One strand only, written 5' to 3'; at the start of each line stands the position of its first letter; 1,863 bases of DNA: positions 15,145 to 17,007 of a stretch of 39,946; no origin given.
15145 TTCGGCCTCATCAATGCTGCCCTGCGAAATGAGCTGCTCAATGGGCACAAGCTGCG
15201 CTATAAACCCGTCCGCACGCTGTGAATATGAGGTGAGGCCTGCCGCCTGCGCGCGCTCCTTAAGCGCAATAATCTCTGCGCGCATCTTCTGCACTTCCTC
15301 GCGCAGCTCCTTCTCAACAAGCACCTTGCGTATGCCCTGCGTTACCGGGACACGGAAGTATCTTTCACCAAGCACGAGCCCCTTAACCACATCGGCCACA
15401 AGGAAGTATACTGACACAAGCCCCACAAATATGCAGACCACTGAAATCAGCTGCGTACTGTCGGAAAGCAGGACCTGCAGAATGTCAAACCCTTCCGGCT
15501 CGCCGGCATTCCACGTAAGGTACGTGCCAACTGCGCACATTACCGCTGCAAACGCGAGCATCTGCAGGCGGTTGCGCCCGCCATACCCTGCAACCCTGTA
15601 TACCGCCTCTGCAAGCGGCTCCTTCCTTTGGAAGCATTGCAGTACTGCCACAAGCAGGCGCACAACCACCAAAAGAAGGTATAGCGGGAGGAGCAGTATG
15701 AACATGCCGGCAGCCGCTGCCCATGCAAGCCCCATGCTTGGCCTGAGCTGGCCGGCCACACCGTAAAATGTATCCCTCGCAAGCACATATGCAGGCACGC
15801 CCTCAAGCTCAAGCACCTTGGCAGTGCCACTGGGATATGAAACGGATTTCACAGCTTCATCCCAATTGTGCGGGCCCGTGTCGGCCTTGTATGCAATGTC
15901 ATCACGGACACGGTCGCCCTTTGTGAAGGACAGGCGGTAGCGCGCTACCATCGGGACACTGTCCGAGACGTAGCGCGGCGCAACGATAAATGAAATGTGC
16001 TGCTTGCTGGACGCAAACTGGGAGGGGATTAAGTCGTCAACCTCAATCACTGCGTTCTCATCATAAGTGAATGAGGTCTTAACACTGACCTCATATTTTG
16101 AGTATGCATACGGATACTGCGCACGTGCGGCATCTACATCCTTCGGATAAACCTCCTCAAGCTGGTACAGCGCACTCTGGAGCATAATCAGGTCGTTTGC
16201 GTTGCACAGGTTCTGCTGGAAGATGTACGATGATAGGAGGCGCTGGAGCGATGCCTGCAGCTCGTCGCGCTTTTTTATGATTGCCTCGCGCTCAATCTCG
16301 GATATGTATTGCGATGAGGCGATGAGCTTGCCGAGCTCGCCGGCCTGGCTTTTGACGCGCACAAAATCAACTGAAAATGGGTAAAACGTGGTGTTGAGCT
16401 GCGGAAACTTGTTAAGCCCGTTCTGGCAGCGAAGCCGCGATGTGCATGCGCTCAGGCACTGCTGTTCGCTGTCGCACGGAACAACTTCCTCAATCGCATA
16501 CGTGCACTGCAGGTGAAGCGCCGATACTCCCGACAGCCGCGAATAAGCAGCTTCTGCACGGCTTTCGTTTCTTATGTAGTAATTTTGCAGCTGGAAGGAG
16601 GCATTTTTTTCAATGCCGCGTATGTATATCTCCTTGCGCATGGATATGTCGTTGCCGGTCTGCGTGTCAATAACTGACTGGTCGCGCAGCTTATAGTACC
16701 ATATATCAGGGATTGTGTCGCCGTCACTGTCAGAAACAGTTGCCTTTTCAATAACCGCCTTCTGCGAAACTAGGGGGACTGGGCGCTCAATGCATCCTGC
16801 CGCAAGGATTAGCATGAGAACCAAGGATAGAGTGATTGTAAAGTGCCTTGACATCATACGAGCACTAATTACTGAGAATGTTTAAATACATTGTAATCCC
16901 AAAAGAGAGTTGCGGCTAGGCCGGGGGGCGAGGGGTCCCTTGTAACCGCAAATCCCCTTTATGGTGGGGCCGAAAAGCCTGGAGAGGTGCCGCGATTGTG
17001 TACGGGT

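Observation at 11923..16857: Giant lipobox/TM protein fusing an extracytoplasmic domain, ~1000 aa of helical repeats, a zinc ribbon and a Roadblock/LC7 domain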

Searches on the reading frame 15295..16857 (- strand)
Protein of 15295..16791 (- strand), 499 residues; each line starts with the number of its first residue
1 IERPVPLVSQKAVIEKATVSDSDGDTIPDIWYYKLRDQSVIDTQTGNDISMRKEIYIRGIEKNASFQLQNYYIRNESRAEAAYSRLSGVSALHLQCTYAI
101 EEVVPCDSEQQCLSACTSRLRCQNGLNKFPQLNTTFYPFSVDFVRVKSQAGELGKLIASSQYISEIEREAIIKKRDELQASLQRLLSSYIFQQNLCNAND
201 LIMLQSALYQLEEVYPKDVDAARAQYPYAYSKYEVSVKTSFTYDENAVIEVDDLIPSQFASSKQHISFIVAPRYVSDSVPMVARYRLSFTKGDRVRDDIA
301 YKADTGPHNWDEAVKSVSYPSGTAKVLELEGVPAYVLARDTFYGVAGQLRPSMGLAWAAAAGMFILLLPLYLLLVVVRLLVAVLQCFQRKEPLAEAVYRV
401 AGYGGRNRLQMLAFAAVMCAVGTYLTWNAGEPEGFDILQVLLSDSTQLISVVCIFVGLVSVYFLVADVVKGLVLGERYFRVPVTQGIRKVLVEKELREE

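Call 17: find_homologous_proteins(query=window:15295-16791:-, max_evalue=0.01)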
Query seq(499 aa): 8000 candidates shared short words with the query, none scored E <= 0.01.

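Call 31: search_solved_structures(query=A1, max_evalue=1)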
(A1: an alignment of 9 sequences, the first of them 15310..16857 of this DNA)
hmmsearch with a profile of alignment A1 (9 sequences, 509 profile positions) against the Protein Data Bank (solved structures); distinct sequences matched with E-value up to 1: 1.
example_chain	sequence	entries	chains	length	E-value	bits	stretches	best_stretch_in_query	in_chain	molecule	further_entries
9n9g_1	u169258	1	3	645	0.028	16.4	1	143-218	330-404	Kinetochore protein NDC80 homolog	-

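Call 33: predict_structure(alignment_id=A1)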
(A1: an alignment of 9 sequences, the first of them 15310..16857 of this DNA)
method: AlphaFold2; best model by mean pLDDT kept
length: 516 residues; sequences in the alignment: 9
mean_pLDDT: 83.6   pTM: 0.54
mean pLDDT of the five models: 83.6, 81.9, 80.7, 80.4, 79.9
residues with pLDDT >= 90: 201; 70-90: 256; 50-70: 35; < 50: 24
segments of 3 or more residues with pLDDT < 50: 1-4, 17-22, 505-516
pLDDT, mean of each block of 10 residues (from residue 1): 52 49 66 90 89 95 78 95 91 92 93 86 77 86 83 84 92 94 91 94 93 89 93 92 90 96 88 91 91 90 89 85 95 91 79 60 80 85 85 79 82 81 75 87 89 70 76 88 85 81 53 43
secondary structure, 60 per line:
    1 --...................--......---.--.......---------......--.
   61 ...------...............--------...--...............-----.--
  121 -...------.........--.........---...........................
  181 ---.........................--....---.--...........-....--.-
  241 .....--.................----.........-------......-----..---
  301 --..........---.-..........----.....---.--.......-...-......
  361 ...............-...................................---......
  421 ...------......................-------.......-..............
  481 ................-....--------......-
elements in order: H3-21 E24-29 E36-42 E52-57 E60-63 E70-84 E93-95 H98-112 H131-139 H142-150 H154-180 E184-186 H187-208 H211-214 H221-231 H233-236 H241-245 H248-251 E252-264 E269-277 E288-290 E303-312 E318-327 H332-336 E343-349 H355-375 H377-411 H415-423 H430-451 H459-465 H467-496 H498-501 H510-515

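Call 35: fold_search(model_id=the predicted structure, library=pdb)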
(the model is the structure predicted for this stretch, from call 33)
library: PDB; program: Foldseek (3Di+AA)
matches with E <= 10: 465; with E <= 0.001: 0
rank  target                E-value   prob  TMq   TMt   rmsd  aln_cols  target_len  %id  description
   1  6xv8_D                1.5e-02  0.21  0.11  0.13  25.6       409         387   10  Crystal structure of Megabody Mb-Nb207-c7HopQ_G10 (released 2021-01-13)
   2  7kmp                  8.1e-02  0.44  0.10  0.06  16.0       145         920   11  Crystal structure of the GH31 alpha-xylosidase (Xac1773) from Xanthomonas citri (released 2021-05-26)
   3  7knc                  9.5e-02  0.35  0.10  0.06  15.1       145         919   10  Crystal structure of the GH31 alpha-xylosidase (Xac1773) from Xanthomonas citri (released 2021-05-26)
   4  2xvk                  1.0e-01  0.21  0.09  0.05  15.1       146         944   10  crystal structure of alpha-xylosidase (GH31) from Cellvibrio japonicus in complex with 5-fluoro-alpha-D-xylopyranosyl fl (released 2011-04-13)
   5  9ifr                  1.4e-01  0.41  0.10  0.29   7.0       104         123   12  CLIPPER domain from the Gram-negative fibrillar adhesin "B9T28_05395 (released 2025-11-26)
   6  7rw8_M                1.9e-01  0.80  0.11  0.14   4.3        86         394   14  AP2 bound to heparin in the closed conformation (released 2022-03-30)
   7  6hze_A                2.0e-01  0.21  0.14  0.09  23.9       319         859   11  BP0997, GH138 enzyme targeting pectin rhamnogalacturonan II (released 2019-03-20)
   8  5fpi_A                2.1e-01  0.69  0.11  0.21   4.1        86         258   17  Mu2 adaptin subunit of the AP2 adaptor (C-terminal domain) complexed with Integrin alpha4 internalisation peptide QYKS (released 2016-01-20)
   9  5nzu_MODEL_1_D        2.2e-01  0.63  0.12  0.14   5.3       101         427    9  The structure of the COPI coat linkage II (released 2017-06-28)
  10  2xvg                  2.5e-01  0.25  0.10  0.06  14.9       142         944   10  crystal structure of alpha-xylosidase (GH31) from Cellvibrio japonicus (released 2011-04-13)
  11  4emz_A                2.7e-01  0.75  0.11  0.20   4.1        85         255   21  HIV-1 Nef in complex with MHC-I cytoplasmic domain and Mu1 adaptin subunit of AP1 adaptor (second domain) (released 2012-06-20)
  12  4o8q_B                2.7e-01  0.60  0.12  0.22   5.3       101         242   10  Crystal structure of bovine MHD domain of the COPI delta subunit at 2.15 A resolution (released 2015-01-07)
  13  6xvi_D                3.3e-01  0.06  0.09  0.11  23.3       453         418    9  Crystal structure of Megabody Mb-Nb207-c7HopQ_A12 (released 2021-01-13)
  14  2xa7_M                3.6e-01  0.54  0.11  0.13   4.2        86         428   17  AP2 clathrin adaptor core in active complex with cargo peptides (released 2010-07-21)
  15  2wmp_B                3.8e-01  0.28  0.11  0.34   8.4       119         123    9  Structure of the E. coli chaperone PapD in complex with the pilin domain of the PapGII adhesin (released 2010-08-25)
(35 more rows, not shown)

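Call 51: search_protein_representatives(alignment_id=A1)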
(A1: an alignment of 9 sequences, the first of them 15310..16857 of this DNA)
Query: 9 sequences, 509 profile positions. Proteins with E-value up to 0.001 (for the whole library): 80; up to 1e-10: 35; up to 1e-30: 7. The best 80 are listed.
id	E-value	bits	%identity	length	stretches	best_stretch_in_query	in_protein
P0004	2.6e-253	857.8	-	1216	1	1-509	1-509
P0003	2.0e-239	812.0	-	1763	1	2-509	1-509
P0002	1.0e-238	809.7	-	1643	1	1-509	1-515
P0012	1.1e-120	420.3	-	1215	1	5-509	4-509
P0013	9.9e-38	146.6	-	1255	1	9-508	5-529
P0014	1.1e-34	136.5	-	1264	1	3-508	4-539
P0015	1.4e-31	126.3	-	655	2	266-496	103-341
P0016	2.4e-30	122.2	-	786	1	1-496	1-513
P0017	2.1e-28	115.8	-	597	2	264-499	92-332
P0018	8.2e-26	107.3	-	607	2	261-498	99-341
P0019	7.7e-25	104.1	-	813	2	256-498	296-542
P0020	2.1e-23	99.3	-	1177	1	5-508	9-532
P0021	2.9e-23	98.9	-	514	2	265-496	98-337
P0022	1.8e-21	93.0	-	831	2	265-497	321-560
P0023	1.7e-19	86.5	-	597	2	264-496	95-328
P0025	2.6e-19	85.8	-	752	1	6-493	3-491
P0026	1.2e-18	83.7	-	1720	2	265-497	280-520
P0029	2.8e-16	75.9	-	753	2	6-222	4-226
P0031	2.5e-15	72.7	-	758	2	8-216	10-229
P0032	3.4e-15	72.3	-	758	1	4-497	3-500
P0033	6.6e-15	71.3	-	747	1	9-495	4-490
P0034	7.1e-15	71.2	-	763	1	4-498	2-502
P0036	2.0e-14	69.7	-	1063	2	354-498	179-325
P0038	1.1e-12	64.0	-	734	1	8-489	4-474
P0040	1.7e-11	60.0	-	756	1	3-493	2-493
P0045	2.1e-10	56.4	-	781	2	326-492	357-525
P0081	2.0e-05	40.1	-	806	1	6-496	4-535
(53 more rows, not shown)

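Call 53: list_cluster_members(proteins=[P0012, P0013, P0014, P0016, P0015, P0025, P0032, P0019, P0026, P0036])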
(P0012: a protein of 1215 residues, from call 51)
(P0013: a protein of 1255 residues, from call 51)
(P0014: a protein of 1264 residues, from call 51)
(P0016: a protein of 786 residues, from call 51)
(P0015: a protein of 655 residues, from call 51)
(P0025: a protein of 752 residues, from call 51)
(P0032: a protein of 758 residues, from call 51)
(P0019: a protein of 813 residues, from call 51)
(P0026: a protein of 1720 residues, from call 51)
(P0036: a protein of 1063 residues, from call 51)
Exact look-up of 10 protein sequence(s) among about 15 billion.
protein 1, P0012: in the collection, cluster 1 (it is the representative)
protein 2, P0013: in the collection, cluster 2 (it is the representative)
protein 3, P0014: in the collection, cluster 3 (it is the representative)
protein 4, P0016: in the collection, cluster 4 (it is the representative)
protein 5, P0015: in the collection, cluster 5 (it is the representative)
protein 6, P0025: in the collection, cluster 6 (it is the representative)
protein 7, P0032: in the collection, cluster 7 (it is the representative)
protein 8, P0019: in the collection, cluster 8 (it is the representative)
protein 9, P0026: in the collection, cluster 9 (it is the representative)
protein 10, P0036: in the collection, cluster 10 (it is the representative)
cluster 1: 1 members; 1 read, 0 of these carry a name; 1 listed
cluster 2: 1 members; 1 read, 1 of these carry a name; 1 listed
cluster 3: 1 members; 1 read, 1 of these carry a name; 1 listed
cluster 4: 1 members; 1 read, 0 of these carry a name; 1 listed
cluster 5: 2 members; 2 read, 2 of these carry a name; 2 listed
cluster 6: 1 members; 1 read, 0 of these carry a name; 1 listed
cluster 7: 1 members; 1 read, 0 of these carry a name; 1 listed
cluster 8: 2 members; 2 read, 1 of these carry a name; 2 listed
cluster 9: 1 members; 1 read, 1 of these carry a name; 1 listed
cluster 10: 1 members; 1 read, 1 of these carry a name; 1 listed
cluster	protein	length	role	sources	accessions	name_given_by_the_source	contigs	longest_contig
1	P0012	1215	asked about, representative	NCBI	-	-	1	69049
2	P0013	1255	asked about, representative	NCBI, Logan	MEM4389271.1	MAG: roadblock/LC7 domain-containing protein [Candidatus Micrarchaeia archaeon]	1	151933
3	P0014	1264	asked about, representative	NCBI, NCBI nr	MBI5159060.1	roadblock/LC7 domain-containing protein [Candidatus Micrarchaeota archaeon]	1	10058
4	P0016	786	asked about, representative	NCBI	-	-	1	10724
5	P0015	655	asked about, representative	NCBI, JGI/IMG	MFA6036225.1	MAG: roadblock/LC7 domain-containing protein [Candidatus Micrarchaeia archaeon] | hypothetical protein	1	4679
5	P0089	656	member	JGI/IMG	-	hypothetical protein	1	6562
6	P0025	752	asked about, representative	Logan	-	-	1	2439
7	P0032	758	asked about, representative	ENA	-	-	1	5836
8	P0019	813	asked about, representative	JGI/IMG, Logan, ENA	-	predicted regulator of Ras-like GTPase activity (Roadblock/LC7/MglB family)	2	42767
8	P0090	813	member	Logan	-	-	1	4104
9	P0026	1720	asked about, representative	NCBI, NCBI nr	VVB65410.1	Uncharacterised protein [Candidatus Gugararchaeum adminiculabundum]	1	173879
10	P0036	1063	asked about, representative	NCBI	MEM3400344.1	MAG: roadblock/LC7 domain-containing protein [Candidatus Micrarchaeia archaeon]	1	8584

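Call 56: search_protein_families(library=pfam, proteins=[P0013, P0016, P0015, P0025, P0032, P0019, P0026, P0036], max_evalue=0.01)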
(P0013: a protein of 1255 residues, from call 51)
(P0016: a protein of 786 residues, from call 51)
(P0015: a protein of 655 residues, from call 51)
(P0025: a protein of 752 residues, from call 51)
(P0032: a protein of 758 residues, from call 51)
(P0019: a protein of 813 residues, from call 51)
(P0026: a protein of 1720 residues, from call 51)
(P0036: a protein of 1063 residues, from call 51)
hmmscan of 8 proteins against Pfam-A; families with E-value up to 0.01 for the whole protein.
P0013 (1255 aa): 1 family
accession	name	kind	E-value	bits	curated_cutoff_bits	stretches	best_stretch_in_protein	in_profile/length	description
PF03259.23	Robl_LC7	-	1.9e-13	50.4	23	1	1139-1224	3-88/91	Roadblock/LC7 domain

P0016 (786 aa): 1 family
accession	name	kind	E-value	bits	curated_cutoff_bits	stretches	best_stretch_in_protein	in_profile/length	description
PF03259.23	Robl_LC7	-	0.006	16.7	23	0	678-751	8-81/91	Roadblock/LC7 domain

P0015 (655 aa): 3 families
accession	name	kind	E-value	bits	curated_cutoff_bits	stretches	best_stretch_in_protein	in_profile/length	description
PF03259.23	Robl_LC7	-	1e-09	38.4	23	1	540-626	3-89/91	Roadblock/LC7 domain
PF00235.25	Profilin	-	0.0063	17.1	25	0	541-621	5-85/127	Profilin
PF07666.16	MpPF26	-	0.008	16.6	37.2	0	216-246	8-38/75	M penetrans paralogue family 26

P0025 (752 aa): 0 families

P0032 (758 aa): 0 families

P0019 (813 aa): 1 family
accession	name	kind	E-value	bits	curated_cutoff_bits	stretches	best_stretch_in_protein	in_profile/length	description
PF03259.23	Robl_LC7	-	3.5e-08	33.5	23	1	703-789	4-90/91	Roadblock/LC7 domain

P0026 (1720 aa): 1 family
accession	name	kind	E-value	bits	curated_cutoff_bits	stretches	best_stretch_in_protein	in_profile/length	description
PF21727.2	DUF6863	-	0.0017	18.9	27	0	920-963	79-121/123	Family of unknown function (DUF6863)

P0036 (1063 aa): 1 family
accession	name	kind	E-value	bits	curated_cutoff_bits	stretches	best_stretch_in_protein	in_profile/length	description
PF03259.23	Robl_LC7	-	1.3e-10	41.3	23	1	951-1037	4-90/91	Roadblock/LC7 domain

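Call 59: find_encoding_contigs(protein=P0026, flank=10000, max_places=1)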
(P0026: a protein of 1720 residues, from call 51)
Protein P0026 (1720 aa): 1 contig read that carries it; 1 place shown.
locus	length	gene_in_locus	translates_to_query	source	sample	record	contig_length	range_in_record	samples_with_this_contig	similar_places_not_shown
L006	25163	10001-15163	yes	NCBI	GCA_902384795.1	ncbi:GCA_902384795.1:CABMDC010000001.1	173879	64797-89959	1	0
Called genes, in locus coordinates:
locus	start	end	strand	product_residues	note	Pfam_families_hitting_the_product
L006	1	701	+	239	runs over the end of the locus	PF08713:DNA_alkylation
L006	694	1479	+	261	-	PF02673:BacA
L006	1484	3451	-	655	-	PF01935:DUF87, PF10412:TrwB_AAD_bind (faint)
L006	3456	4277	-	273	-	-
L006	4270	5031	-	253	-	-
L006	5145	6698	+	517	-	PF01978:TrmB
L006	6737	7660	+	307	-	PF01207:Dus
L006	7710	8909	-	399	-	PF00266:Aminotran_5, PF01053:Cys_Met_Meta_PP (faint), PF01212:Beta_elim_lyase (faint)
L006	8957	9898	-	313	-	PF13462:Thioredoxin_4, PF01323:DSBA (weak)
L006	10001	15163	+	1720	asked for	-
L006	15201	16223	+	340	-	PF18093:Trm5_N, PF13847:Methyltransf_31 (faint), PF25133:TYW2_N_2, PF02475:TRM5-TYW2_MTfase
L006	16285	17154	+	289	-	PF02616:SMC_ScpA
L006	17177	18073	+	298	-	PF04079:SMC_ScpB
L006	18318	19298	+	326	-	PF00297:Ribosomal_L3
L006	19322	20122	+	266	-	PF00573:Ribosomal_L4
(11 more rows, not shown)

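Call 60: find_encoding_contigs(protein=P0019, flank=10000, max_places=1)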
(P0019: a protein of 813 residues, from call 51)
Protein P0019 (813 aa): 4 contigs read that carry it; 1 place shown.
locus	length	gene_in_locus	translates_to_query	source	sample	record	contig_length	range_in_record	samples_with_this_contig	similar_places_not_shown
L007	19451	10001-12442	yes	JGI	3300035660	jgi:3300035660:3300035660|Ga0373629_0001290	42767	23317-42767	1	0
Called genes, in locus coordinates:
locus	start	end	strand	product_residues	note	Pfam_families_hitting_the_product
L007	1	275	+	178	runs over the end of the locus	PF04307:YdjM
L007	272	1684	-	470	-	PF13598:DUF4139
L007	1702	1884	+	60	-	-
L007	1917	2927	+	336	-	-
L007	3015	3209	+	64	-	-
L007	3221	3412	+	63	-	-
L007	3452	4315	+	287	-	-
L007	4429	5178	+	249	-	PF02353:CMAS, PF01209:Ubie_methyltran (weak), PF13489:Methyltransf_23, PF13847:Methyltransf_31, PF08241:Methyltransf_11, PF08242:Methyltransf_12, PF13649:Methyltransf_25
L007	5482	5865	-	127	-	-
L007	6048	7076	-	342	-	-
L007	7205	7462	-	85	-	PF03144:GTP_EFTU_D2 (weak)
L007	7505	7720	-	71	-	PF14020:DUF4236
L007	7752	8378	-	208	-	-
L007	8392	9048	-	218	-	PF04773:FecR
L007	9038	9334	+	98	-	-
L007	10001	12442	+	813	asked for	PF03259:Robl_LC7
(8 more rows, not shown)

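Call 64: list_cluster_members(proteins=[P0020, P0022, P0029, P0031, P0033, P0034, P0038, P0040, P0045, P0081])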
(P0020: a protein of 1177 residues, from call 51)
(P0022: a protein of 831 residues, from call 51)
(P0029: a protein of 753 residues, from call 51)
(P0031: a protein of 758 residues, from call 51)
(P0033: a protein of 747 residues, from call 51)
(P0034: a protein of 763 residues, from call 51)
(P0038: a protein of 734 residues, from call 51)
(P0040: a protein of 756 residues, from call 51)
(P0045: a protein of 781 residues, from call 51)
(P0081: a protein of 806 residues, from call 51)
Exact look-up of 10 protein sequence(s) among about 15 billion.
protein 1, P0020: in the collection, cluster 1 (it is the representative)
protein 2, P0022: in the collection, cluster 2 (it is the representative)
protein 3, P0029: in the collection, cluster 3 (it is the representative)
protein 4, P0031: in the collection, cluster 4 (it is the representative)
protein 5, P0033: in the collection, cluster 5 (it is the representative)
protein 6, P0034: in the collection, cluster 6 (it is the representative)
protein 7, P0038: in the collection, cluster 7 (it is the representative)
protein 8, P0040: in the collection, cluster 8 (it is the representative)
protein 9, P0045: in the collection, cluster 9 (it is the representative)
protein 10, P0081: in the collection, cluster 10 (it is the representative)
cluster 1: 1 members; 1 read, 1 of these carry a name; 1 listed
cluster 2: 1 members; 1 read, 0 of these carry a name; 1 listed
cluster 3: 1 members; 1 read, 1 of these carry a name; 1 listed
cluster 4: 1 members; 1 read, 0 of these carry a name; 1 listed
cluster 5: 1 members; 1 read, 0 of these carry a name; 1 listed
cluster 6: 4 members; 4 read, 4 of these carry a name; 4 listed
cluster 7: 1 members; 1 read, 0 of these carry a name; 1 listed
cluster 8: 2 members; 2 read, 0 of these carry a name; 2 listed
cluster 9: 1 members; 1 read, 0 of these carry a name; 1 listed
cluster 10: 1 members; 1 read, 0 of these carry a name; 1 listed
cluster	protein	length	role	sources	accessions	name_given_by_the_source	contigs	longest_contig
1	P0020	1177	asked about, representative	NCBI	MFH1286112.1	MAG: roadblock/LC7 domain-containing protein [Candidatus Micrarchaeota archaeon]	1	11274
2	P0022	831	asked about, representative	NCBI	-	-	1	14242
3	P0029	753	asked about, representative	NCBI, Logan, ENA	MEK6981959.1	MAG: hypothetical protein AABX38_03430 [Candidatus Micrarchaeota archaeon]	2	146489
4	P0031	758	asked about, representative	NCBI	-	-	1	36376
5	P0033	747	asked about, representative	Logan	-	-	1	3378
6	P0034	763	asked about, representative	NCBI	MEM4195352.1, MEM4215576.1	MAG: hypothetical protein QXY05_03510 [Candidatus Anstonellales archaeon]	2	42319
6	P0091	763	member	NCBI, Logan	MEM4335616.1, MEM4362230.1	MAG: hypothetical protein QXY61_01295 [Candidatus Anstonellales archaeon]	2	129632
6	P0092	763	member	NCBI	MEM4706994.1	MAG: hypothetical protein QXL47_00095 [Candidatus Anstonellales archaeon]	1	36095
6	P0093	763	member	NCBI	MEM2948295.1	MAG: hypothetical protein QXG02_02090 [Candidatus Anstonellales archaeon]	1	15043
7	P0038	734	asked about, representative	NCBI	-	-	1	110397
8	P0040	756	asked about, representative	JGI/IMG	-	-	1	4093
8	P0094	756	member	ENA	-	-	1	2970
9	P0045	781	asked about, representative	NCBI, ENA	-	-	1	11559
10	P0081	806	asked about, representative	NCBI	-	-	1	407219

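Call 67: fold_search(model_id=the predicted structure, library=viral)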
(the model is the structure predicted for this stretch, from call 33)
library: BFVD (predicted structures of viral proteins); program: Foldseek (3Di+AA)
matches with E <= 10: 302; with E <= 0.001: 0
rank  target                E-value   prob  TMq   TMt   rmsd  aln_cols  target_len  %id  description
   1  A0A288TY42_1          2.0e-03  0.14  0.08  0.05  38.1       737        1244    8  Putative tail fiber [Enterococcus phage EFP01]
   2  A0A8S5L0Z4            1.9e-02  0.10  0.07  0.10  27.8       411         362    7  Maturation protein [ssRNA phage SRR6960549_3]
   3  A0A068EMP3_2          4.4e-02  0.05  0.07  0.04  34.4       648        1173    8  Putative tail protein [Bacillus phage CP-51]
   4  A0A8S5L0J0            4.6e-02  0.15  0.11  0.14  32.7       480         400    7  Maturation protein [ssRNA phage SRR7976310_12]
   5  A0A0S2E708            5.3e-02  0.13  0.10  0.10  30.1       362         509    8  Uncharacterized protein [White spot syndrome virus]
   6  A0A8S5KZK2            5.9e-02  0.05  0.07  0.08  29.9       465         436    9  Maturation protein [ssRNA phage SRR6960507_10]
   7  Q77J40                7.1e-02  0.12  0.09  0.12  34.6       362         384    9  Wsv256 [White spot syndrome virus (isolate Shrimp/China/Tongan/1996)]
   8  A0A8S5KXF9            7.5e-02  0.06  0.08  0.09  34.9       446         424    8  Maturation protein [ssRNA phage AIN003]
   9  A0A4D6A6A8            8.7e-02  0.08  0.08  0.04  36.1       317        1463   13  (no name in the UniProt tables at hand)
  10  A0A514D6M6            9.6e-02  0.04  0.06  0.06  28.1       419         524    9  Maturation [Leviviridae sp.]
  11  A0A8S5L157            9.6e-02  0.03  0.06  0.08  33.0       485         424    6  Maturation protein [ssRNA phage Gerhypos.1_5]
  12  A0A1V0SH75            1.1e-01  0.82  0.11  0.22   6.3       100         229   10  Uncharacterized protein [Hokovirus HKV1]
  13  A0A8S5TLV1            1.1e-01  0.51  0.09  0.09   8.7        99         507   17  Uncharacterized protein [Podoviridae sp. ctO1718]
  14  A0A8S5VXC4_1          1.2e-01  0.03  0.06  0.04  33.8       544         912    7  (no name in the UniProt tables at hand)
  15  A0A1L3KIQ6            2.0e-01  0.04  0.08  0.08  28.8       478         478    8  Uncharacterized protein [Hubei levi-like virus 8]
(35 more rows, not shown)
